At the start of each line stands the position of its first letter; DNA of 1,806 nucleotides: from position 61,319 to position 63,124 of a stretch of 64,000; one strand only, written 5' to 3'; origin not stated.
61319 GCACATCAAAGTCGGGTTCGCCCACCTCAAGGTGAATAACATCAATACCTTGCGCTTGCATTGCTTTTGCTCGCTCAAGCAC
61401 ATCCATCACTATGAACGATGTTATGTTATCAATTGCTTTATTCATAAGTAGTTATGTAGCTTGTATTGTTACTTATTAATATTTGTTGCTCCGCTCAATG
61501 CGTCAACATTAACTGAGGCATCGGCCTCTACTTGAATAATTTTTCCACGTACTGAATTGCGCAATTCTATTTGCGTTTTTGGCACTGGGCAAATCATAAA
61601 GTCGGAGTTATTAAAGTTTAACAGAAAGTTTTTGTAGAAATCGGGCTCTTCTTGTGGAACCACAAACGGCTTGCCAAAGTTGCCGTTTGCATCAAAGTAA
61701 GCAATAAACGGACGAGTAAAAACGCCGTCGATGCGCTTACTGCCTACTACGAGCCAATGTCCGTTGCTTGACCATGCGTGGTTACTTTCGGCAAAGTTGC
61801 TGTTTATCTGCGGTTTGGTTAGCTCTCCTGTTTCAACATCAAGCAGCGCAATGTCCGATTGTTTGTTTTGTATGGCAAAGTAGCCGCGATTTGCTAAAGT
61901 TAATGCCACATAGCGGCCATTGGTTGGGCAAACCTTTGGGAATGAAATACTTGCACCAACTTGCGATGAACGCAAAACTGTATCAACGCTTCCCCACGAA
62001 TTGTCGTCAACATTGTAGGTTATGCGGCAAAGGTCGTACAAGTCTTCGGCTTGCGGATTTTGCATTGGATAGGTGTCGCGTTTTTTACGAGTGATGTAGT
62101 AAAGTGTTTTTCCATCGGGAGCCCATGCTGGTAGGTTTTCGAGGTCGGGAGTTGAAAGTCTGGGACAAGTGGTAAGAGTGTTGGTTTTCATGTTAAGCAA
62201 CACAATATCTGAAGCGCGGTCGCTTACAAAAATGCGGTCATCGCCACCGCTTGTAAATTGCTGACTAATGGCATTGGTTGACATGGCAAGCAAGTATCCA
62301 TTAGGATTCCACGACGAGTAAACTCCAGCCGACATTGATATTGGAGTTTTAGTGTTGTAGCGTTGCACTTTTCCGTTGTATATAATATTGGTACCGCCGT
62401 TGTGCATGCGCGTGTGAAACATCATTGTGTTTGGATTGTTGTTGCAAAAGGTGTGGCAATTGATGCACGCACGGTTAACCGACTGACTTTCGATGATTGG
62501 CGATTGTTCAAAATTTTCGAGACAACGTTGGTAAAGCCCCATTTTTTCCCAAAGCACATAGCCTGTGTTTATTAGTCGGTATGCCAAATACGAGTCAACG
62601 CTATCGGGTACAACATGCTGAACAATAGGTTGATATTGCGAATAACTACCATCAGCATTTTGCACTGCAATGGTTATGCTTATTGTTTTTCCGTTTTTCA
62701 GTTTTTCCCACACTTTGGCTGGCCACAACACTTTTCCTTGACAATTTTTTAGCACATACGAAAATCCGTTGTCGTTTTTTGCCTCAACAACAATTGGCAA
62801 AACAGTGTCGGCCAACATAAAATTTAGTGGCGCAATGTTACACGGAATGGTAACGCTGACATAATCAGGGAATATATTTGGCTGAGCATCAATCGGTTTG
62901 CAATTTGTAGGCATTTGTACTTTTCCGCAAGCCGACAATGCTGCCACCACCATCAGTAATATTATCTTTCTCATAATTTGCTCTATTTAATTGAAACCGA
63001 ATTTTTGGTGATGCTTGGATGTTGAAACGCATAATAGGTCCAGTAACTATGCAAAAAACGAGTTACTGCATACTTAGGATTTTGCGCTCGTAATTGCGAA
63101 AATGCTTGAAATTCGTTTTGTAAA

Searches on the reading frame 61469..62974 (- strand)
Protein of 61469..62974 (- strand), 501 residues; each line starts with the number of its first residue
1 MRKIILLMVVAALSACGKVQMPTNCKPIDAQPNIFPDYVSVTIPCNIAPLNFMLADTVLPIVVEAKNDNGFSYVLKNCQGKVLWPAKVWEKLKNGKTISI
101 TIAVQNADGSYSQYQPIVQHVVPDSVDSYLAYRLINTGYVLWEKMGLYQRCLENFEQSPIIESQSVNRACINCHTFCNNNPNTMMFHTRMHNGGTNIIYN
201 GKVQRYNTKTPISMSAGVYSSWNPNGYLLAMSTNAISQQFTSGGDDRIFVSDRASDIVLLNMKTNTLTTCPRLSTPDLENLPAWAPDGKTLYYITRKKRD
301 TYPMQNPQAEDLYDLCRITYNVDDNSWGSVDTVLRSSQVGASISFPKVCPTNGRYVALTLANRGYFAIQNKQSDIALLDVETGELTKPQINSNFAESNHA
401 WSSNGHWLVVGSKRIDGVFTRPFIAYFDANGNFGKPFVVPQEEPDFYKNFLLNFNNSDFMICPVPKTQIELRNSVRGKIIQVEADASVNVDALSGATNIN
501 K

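Call 55: search_protein_families(library=pfam, proteins=[window:61469-62974:-], max_evalue=0.00001)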
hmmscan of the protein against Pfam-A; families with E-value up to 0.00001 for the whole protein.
window:61469-62974:- (501 aa): 1 family
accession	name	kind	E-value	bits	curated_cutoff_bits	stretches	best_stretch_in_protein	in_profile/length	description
PF07676.18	PD40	-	4.1e-07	30.2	20.9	0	275-298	7-30/38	WD40-like Beta Propeller Repeat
